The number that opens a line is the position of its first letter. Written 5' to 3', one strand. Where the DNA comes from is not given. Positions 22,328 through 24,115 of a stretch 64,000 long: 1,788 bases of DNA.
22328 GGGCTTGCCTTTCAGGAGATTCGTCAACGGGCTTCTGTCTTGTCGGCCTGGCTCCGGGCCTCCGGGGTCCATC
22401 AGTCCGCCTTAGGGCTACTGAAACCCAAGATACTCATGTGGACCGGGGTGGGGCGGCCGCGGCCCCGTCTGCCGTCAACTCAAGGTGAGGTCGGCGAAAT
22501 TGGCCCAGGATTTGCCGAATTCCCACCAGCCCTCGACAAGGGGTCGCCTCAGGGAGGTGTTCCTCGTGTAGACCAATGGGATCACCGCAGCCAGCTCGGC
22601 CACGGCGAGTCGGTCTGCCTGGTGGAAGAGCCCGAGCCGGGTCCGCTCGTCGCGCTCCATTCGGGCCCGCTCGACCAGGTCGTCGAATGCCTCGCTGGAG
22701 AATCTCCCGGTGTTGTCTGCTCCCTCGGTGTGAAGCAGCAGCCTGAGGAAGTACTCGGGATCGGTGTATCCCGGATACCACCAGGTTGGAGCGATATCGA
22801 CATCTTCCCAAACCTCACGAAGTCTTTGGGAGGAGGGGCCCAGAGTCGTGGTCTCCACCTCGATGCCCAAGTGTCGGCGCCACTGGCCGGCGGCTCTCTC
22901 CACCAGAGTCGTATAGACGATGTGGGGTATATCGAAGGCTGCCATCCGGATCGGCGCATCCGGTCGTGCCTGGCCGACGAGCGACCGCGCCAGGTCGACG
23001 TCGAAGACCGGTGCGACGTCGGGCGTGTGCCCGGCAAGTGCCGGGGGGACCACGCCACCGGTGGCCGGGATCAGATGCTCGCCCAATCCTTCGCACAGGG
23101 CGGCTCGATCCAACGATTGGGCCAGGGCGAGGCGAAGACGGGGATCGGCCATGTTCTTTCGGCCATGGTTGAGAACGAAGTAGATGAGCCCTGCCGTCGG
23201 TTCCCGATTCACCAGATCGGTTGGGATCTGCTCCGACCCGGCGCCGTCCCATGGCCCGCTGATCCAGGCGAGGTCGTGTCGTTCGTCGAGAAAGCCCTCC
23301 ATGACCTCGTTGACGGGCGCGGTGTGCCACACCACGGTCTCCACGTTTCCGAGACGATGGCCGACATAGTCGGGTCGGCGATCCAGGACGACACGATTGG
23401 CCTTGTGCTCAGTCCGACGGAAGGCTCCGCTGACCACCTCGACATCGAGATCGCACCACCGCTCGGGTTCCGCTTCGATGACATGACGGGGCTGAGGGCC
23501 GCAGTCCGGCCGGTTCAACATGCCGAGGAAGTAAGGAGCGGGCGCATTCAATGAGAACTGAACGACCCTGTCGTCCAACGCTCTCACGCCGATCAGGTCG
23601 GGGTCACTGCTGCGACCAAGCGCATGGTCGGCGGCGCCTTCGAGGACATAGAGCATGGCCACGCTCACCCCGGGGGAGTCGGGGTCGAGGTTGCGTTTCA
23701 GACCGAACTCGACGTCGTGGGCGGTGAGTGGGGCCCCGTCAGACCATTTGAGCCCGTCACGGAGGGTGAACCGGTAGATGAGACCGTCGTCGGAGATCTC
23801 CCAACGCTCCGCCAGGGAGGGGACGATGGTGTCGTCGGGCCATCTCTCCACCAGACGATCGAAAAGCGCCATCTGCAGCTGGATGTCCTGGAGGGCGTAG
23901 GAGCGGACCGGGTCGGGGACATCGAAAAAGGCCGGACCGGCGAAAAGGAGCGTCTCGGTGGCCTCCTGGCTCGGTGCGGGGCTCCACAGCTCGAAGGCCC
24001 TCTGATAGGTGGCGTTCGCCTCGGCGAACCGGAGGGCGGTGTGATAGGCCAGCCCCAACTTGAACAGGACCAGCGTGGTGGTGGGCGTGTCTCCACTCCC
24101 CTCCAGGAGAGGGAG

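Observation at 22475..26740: SARP/STAND regulator with a C-terminal periplasmic-type solute-binding-protein (family 5) sensor domain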

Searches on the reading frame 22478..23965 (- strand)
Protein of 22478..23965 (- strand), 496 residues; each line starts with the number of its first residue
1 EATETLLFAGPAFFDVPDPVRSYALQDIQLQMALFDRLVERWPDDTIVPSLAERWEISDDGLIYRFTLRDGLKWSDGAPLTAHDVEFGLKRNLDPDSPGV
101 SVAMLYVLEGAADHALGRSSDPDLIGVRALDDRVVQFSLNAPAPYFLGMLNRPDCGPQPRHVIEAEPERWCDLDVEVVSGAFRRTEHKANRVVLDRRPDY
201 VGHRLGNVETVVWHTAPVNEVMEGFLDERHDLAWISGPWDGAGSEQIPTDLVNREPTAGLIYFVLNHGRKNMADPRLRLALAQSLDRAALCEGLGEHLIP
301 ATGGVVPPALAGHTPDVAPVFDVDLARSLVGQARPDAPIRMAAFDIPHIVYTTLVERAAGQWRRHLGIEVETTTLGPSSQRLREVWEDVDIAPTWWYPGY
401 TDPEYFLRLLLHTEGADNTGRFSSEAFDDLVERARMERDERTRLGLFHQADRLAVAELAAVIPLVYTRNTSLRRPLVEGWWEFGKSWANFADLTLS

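Call 10: search_solved_structures(query=window:22478-23950:-, max_evalue=0.00001, show_alignments=2)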
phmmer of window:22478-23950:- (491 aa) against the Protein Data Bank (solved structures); distinct sequences matched with E-value up to 0.00001: 65 (the best 60 are shown).
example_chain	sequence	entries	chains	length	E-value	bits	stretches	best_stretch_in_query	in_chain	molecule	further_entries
2z23_A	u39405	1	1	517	2.3e-41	145.2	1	14-475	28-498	Periplasmic oligopeptide-binding protein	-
4gl8_A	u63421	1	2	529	1.9e-40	142.2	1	44-475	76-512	Oligopeptide ABC transporter OppAIV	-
8ay0_A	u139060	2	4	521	6.3e-39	137.2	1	9-474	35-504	Dipeptide-binding protein DppE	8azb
9rd1_A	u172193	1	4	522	1.7e-38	135.8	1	13-475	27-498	Periplasmic oligopeptide-binding protein OppA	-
3tcf_A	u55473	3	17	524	1.7e-38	135.8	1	13-475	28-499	Periplasmic oligopeptide-binding protein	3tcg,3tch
1b05_A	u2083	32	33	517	4e-38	134.6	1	21-475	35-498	PERIPLASMIC OLIGOPEPTIDE-BINDING PROTEIN | PROTEIN (OLIGO-PEPTIDE BINDING PROTEIN) | PERIPLASMIC OLIGO-PEPTIDE BINDING PROTEIN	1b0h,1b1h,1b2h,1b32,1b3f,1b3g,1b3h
4toz_A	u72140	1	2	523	1.7e-37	132.5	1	13-475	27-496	Periplasmic murein peptide-binding protein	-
3o9p_A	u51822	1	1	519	3e-37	131.7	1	13-475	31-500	Periplasmic murein peptide-binding protein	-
8are_A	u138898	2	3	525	8.4e-36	126.9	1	44-465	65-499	Oligopeptide-binding protein OppA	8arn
9pv8_A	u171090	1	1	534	4.6e-30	108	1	41-475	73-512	Oligopeptide-binding protein OppA3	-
3zs6_A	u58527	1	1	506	8.4e-24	87.3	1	13-461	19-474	PERIPLASMIC OLIGOPEPTIDE-BINDING PROTEIN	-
5f1q_A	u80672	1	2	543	1.5e-23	86.5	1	27-458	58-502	Periplasmic dipeptide transport protein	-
1dpp_A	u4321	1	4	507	1.2e-22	83.6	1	27-455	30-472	DIPEPTIDE BINDING PROTEIN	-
8z1y_F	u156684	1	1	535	1.4e-22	83.3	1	27-455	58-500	Dipeptide-binding protein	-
8z1z_F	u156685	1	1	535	1.8e-22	82.9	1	27-455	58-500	Dipeptide-binding protein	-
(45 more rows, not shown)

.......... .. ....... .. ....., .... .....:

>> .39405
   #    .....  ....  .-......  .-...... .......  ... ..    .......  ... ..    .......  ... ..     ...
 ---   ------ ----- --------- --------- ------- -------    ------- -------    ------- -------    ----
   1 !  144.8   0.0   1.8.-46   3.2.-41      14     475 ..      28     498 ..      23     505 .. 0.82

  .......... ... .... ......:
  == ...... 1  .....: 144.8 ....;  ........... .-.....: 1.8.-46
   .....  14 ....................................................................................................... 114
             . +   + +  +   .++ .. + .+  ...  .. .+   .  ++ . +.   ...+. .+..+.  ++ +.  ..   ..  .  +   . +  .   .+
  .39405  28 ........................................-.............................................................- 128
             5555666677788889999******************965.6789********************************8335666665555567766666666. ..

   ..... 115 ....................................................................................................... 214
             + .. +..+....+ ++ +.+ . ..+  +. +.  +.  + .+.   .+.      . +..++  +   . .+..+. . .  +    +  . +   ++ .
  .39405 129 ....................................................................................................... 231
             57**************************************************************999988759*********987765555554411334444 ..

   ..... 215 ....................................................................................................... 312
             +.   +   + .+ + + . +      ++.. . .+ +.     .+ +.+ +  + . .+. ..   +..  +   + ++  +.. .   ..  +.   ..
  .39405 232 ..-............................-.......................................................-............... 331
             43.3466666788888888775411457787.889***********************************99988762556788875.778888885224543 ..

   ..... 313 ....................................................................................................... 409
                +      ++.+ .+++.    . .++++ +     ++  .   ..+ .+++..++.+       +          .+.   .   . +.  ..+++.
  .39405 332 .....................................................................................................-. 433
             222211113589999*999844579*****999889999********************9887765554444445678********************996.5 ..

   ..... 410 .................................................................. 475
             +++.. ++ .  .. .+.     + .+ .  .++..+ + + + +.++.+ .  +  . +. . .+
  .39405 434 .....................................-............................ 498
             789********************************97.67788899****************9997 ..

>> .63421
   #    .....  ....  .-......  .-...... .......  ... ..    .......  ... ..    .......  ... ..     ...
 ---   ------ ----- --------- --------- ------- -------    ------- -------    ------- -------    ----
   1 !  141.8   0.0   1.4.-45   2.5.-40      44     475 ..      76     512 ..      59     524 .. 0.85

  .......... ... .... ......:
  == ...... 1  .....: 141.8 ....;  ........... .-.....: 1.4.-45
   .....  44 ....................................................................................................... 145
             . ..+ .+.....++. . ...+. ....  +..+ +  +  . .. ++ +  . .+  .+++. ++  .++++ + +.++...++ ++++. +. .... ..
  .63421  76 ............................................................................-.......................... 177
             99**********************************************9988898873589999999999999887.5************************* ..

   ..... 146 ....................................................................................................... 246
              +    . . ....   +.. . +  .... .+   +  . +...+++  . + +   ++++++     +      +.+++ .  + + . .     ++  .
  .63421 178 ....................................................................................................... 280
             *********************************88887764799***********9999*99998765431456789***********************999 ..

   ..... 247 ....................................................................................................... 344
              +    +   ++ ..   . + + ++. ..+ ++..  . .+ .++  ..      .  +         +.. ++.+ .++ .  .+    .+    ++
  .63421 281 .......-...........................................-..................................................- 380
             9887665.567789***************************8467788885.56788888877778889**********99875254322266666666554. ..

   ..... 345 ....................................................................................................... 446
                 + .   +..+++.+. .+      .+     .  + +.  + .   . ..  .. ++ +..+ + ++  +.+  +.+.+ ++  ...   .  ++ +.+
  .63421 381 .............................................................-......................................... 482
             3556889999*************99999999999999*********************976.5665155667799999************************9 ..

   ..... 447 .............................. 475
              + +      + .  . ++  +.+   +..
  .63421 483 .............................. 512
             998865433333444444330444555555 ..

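Call 27: find_homologous_proteins(query=window:22478-23965:-, max_evalue=1e-20)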
Query window:22478-23965:- (496 aa): 371 proteins with E <= 1e-20 among 8000 candidates; the best 120 are listed.
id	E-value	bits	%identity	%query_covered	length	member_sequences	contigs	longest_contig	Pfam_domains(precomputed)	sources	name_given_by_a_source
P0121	2.3e-219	747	70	94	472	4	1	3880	PF00496.28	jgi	jgi:oligopeptide transport system substrate-binding protein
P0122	5.6e-206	703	77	80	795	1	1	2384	PF13424.13,PF00496.28,PF13191.13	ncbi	ncbi:MAG: ABC transporter substrate-binding protein, partial [Acidimicrobiia bacterium]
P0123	1.1e-165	570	56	100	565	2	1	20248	PF00496.28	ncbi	-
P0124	3.0e-160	552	54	100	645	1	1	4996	PF00496.28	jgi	jgi:oligopeptide transport system substrate-binding protein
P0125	4.9e-153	529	66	74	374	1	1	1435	PF00496.28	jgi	jgi:oligopeptide transport system substrate-binding protein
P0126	6.2e-146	505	51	96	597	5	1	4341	PF13424.13,PF00496.28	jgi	jgi:oligopeptide transport system substrate-binding protein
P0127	4.0e-140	486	52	100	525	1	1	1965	PF00496.28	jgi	jgi:oligopeptide transport system substrate-binding protein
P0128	4.0e-139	483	51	100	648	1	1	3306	PF00496.28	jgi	jgi:oligopeptide transport system substrate-binding protein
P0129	6.1e-139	482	52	97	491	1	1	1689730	PF00496.28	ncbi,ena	-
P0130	3.0e-138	480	50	100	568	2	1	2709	PF00496.28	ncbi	ncbi:MAG: ABC transporter substrate-binding protein, partial [Candidatus Rokuibacteriota bacterium]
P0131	5.6e-138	479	51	97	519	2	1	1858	PF00496.28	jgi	jgi:oligopeptide transport system substrate-binding protein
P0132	8.4e-138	478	52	97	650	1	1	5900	PF00496.28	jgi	jgi:ABC-type transport system substrate-binding protein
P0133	1.5e-135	471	49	100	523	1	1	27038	PF00496.28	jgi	jgi:oligopeptide transport system substrate-binding protein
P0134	2.4e-135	470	50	100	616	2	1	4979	PF00496.28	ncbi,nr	ncbi:MAG TPA: peptide ABC transporter substrate-binding protein, partial [Actinomycetota bacterium]|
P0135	2.6e-135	470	48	99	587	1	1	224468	PF00496.28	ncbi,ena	-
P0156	4.2e-130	453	49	100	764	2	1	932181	PF00496.28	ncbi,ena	-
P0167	8.0e-128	445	47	99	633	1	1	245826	PF00496.28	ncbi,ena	-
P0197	2.7e-122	427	49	94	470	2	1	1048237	PF00496.28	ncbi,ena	-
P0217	2.3e-119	418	47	99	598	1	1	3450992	PF00496.28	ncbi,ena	-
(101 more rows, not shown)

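Call 44: predict_structure(alignment_id=A2)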
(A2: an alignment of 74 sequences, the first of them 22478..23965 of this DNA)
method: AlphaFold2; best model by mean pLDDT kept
length: 496 residues; sequences in the alignment: 74
mean_pLDDT: 94.7   pTM: 0.92
mean pLDDT of the five models: 94.7, 94.7, 94.5, 94.3, 94.3
residues with pLDDT >= 90: 444; 70-90: 47; 50-70: 5; < 50: 0
segments of 3 or more residues with pLDDT < 50: none
pLDDT, mean of each block of 10 residues (from residue 1): 96 84 90 95 90 96 97 97 98 93 91 95 97 98 91 94 96 96 95 96 94 95 97 96 95 96 97 98 98 97 96 95 99 97 94 98 98 83 81 92 91 91 98 93 97 98 98 97 90 97
secondary structure, 60 per line:
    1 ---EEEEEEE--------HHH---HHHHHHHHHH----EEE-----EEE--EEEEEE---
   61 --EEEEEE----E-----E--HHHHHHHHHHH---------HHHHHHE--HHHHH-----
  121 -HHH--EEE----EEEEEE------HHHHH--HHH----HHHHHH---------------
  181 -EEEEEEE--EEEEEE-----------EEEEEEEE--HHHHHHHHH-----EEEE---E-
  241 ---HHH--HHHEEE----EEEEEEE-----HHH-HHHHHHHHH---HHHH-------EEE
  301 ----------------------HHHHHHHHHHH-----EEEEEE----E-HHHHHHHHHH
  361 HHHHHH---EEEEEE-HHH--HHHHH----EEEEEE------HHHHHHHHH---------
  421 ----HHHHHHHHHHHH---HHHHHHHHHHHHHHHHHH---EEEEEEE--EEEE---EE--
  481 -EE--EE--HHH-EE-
elements in order: E4-10 H25-34 E39-41 E47-49 E52-57 E63-68 H82-92 H102-107 H111-115 E127-129 E134-139 H146-150 H160-165 E182-188 E191-196 E208-215 H218-226 E232-235 E252-254 E259-265 H275-283 H287-290 E298-300 H323-333 E339-344 H351-366 E370-375 H382-386 E391-396 H403-411 H425-436 H440-457 E461-467 E470-473

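Call 48: fold_search(model_id=the predicted structure, library=pdb)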
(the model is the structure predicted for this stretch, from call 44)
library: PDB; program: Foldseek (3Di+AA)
matches with E <= 10: 853; with E <= 0.001: 173
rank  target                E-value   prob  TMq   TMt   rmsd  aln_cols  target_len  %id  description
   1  8ay0_B                1.6e-42  1.00  0.89  0.89   2.8       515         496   22  Crystal Structure of the peptide binding protein DppE from Bacillus subtilis in complex with murein tripeptide (released 2023-02-22)
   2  8azb                  3.8e-42  1.00  0.84  0.84   3.6       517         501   23  Crystal Structure of the peptide binding protein DppE from Bacillus subtilis in the unliganded state (released 2023-02-22)
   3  8ay0_A                6.1e-42  1.00  0.88  0.88   2.9       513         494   23  Crystal Structure of the peptide binding protein DppE from Bacillus subtilis in complex with murein tripeptide (released 2023-02-22)
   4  2z23_A                7.3e-42  1.00  0.87  0.84   3.0       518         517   24  Crystal structure of Y.pestis oligo peptide binding protein OppA with tri-lysine ligand (released 2007-10-30)
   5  4toz_B                1.2e-41  1.00  0.68  0.66   6.1       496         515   25  MppA Periplasmic Murein Tripeptide Binding Protein, Unliganded Open Form (released 2015-06-10)
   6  1ola_A                1.5e-41  1.00  0.85  0.82   3.2       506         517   24  THE STRUCTURAL BASIS OF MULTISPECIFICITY IN THE OLIGOPEPTIDE-BINDING PROTEIN OPPA (released 1994-07-31)
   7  1b52_A                2.0e-41  1.00  0.88  0.85   2.9       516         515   24  OLIGO-PEPTIDE BINDING PROTEIN (OPPA) COMPLEXED WITH KTK (released 1999-01-20)
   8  9a37_MODEL_1_A        3.8e-41  1.00  0.79  0.72   3.9       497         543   24  Model of E. coli OppA by in-cell photo-crosslinking MS and deep learning (released 2023-02-24)
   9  4toz_A                4.1e-41  1.00  0.70  0.68   5.6       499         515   25  MppA Periplasmic Murein Tripeptide Binding Protein, Unliganded Open Form (released 2015-06-10)
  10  8are_A                1.9e-40  1.00  0.86  0.84   3.3       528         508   23  Crystal structure of the peptide binding protein, OppA, from Bacillus subtilis in complex with a PhrE-derived pentapep (released 2023-02-22)
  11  8arn_A                2.0e-40  1.00  0.89  0.87   3.0       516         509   23  Crystal structure of the peptide binding protein, OppA, from Bacillus subtilis in complex with an endogenous tetrapept (released 2023-02-22)
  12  8ay0_C                5.0e-40  1.00  0.86  0.88   2.8       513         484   23  Crystal Structure of the peptide binding protein DppE from Bacillus subtilis in complex with murein tripeptide (released 2023-02-22)
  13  3o9p                  5.0e-40  1.00  0.85  0.83   2.8       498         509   24  The structure of the Escherichia coli murein tripeptide binding protein MppA (released 2011-07-06)
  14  3tcf_A                1.0e-38  1.00  0.85  0.81   3.0       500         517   25  Crystal structure of E. coli OppA complexed with endogenous ligands (released 2011-10-12)
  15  4gl8_A                1.2e-38  1.00  0.89  0.88   3.0       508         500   23  X-ray crystal structure of a periplasmic oligopeptide-binding protein/Oligopeptide ABC transporter(OppAIV) from Borrel (released 2012-09-19)
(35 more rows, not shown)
